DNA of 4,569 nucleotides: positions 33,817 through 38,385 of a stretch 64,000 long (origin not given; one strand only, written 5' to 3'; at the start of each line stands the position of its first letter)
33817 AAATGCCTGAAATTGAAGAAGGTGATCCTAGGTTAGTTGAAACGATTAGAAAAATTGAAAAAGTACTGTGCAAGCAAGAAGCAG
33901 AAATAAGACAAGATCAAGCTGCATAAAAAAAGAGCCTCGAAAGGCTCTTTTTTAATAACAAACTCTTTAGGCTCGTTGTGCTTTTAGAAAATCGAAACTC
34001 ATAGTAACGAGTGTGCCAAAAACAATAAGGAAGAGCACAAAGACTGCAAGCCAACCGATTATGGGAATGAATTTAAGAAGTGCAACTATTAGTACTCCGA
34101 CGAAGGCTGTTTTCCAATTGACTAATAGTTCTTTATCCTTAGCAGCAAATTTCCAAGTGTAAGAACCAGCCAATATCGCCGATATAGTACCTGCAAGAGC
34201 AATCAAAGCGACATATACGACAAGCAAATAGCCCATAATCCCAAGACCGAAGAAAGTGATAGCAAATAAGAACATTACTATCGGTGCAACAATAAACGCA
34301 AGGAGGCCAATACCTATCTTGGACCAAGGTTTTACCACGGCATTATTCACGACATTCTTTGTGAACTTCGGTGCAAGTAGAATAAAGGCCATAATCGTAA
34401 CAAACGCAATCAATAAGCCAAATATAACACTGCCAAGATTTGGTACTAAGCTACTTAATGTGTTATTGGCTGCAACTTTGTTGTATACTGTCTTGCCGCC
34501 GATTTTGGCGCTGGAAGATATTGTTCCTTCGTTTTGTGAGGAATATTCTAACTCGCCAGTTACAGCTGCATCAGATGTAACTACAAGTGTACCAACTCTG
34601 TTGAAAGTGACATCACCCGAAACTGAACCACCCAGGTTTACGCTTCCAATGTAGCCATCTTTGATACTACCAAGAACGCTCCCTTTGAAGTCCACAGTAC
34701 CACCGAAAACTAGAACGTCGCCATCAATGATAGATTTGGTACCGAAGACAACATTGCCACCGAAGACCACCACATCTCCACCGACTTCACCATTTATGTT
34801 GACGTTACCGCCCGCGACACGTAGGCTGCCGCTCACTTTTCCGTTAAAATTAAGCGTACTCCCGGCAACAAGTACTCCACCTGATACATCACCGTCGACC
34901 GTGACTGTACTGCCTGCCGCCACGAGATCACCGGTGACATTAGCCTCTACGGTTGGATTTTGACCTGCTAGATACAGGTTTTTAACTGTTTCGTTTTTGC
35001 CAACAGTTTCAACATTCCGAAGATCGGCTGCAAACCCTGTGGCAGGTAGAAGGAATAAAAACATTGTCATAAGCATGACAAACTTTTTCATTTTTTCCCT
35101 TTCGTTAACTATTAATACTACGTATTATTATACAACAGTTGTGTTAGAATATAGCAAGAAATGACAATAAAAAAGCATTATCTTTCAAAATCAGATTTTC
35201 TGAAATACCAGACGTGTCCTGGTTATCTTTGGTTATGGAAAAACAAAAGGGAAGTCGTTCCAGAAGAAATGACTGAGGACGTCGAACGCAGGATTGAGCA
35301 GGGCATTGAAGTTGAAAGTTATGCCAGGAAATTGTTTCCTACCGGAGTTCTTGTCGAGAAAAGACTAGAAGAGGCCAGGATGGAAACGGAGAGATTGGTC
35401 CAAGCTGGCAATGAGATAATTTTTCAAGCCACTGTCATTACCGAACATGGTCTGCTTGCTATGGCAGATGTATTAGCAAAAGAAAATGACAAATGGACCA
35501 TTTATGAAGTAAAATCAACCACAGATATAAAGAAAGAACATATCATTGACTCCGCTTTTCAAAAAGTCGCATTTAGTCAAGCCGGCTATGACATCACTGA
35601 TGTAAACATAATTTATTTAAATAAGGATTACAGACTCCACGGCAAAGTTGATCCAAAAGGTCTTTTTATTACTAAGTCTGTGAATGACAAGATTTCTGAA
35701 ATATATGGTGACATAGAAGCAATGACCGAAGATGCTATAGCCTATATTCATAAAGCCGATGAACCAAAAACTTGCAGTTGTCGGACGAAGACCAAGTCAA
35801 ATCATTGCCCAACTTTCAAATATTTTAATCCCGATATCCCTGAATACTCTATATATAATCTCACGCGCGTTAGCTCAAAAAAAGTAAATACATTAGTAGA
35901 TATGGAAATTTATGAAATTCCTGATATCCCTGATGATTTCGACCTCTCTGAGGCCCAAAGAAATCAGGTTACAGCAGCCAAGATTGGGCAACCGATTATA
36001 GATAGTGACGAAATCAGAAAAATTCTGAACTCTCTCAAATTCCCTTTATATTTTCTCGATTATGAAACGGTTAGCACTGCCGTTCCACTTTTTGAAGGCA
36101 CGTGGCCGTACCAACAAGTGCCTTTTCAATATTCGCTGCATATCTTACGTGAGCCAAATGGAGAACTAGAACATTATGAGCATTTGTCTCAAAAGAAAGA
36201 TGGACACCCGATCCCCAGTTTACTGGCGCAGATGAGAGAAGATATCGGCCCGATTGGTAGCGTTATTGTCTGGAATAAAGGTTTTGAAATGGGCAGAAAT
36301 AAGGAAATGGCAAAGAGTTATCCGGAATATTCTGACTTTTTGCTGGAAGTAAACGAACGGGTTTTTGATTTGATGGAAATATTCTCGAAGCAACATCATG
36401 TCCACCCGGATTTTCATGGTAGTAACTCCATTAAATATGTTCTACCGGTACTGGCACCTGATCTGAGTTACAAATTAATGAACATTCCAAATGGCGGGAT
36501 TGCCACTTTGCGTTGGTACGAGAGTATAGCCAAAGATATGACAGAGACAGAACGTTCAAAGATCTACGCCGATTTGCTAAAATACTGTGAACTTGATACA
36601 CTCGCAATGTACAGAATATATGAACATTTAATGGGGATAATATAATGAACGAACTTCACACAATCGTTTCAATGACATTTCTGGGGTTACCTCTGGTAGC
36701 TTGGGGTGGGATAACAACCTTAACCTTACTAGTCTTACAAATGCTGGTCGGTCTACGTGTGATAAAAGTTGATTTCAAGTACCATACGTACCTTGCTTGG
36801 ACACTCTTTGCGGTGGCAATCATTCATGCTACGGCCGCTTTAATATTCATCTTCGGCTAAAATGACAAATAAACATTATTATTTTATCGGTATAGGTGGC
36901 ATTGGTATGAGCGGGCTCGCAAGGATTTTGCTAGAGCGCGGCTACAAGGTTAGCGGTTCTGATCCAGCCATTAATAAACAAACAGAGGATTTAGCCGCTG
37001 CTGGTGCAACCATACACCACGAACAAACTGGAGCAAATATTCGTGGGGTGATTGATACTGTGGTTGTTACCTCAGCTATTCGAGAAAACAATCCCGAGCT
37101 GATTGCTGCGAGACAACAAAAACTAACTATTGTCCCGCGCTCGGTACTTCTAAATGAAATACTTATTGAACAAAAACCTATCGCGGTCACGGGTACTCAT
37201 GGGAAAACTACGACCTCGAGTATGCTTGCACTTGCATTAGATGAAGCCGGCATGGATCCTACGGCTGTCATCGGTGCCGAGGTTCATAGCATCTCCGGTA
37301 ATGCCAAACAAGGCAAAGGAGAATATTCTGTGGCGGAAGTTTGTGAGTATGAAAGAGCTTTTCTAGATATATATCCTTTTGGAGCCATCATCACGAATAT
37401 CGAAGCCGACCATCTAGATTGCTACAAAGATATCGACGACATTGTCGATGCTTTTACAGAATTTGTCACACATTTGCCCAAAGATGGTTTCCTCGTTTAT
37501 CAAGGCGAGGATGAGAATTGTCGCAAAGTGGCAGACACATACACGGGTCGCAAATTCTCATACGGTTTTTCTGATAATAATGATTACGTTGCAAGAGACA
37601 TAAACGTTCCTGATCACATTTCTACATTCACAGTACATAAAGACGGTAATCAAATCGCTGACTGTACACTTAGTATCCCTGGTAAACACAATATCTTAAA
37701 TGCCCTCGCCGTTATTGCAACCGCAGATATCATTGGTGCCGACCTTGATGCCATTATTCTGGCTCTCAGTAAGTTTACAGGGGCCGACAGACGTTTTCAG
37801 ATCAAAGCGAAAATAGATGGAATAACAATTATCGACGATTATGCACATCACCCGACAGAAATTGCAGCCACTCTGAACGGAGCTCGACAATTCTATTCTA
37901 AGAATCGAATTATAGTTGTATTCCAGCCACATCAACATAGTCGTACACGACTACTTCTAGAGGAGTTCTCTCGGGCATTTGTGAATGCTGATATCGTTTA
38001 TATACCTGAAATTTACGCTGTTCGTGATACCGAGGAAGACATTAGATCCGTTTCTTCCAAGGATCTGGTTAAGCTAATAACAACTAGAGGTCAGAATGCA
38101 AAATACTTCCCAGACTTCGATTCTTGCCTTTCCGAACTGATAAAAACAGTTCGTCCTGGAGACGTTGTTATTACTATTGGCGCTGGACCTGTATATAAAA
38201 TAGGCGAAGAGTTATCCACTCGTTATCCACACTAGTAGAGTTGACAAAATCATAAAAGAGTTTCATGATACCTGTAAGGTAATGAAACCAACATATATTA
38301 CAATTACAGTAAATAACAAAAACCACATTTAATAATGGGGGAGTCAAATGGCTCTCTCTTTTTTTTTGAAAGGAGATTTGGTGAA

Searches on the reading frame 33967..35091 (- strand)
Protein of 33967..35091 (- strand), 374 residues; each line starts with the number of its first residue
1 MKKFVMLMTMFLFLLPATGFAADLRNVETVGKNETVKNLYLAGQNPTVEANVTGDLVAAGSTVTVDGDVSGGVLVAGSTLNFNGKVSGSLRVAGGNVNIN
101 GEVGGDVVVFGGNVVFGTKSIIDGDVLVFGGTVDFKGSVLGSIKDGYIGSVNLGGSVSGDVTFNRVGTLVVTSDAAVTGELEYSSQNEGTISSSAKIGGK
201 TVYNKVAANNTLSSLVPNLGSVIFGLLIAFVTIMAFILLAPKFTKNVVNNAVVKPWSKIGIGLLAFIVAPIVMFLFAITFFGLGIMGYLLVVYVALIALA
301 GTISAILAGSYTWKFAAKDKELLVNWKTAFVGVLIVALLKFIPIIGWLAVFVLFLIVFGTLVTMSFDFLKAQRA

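Call 40: search_protein_families(library=pfam, proteins=[window:33967-35091:-], max_evalue=0.001)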
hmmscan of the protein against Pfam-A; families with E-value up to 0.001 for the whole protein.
window:33967-35091:- (374 aa): 1 family
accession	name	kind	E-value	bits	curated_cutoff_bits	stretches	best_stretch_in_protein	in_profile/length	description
PF04519.19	Bactofilin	-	3e-05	24.6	27.9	1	81-181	4-97/98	Polymer-forming cytoskeletal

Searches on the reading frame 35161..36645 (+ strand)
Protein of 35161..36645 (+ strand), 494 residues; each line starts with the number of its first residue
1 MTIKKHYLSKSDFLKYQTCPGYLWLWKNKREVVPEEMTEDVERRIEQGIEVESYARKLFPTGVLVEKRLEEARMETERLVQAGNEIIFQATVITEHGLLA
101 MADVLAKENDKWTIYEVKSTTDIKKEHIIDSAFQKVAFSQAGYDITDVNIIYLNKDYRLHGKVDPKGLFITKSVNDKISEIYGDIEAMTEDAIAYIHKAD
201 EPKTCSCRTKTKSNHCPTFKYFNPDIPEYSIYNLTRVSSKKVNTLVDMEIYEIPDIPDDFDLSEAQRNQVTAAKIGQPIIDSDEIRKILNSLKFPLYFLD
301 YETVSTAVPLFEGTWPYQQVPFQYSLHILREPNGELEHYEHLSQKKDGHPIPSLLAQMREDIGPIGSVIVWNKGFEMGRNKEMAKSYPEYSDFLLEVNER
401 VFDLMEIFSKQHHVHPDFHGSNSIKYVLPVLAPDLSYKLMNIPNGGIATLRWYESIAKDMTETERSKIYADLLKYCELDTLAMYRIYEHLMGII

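Call 40: search_protein_families(library=pfam, proteins=[window:35161-36645:+], max_evalue=0.001)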
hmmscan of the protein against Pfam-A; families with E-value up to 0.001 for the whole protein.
window:35161-36645:+ (494 aa): 2 families
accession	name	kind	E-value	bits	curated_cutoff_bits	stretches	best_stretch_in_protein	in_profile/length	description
PF11074.14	DUF2779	-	2.4e-42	144.6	23.3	1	297-423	1-126/126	Domain of unknown function(DUF2779)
PF13482.12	RNase_H_2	-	8.8e-05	22.9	22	1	347-490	40-164/165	RNase_H superfamily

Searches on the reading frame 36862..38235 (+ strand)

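Call 40: search_protein_families(library=pfam, proteins=[window:36862-38235:+], max_evalue=0.001)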
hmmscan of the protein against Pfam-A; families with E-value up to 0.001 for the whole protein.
window:36862-38235:+ (457 aa): 3 families
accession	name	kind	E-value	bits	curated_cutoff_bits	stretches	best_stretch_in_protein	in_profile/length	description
PF08245.18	Mur_ligase_M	-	1.1e-32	114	24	1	109-288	1-200/200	Mur ligase middle domain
PF02875.26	Mur_ligase_C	-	1.6e-26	94.1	28.4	1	310-442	1-127/127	Mur ligase, glutamate ligase domain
PF01225.30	Mur_ligase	-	3.2e-23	82.3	21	1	5-101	1-91/95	Mur ligase family, catalytic domain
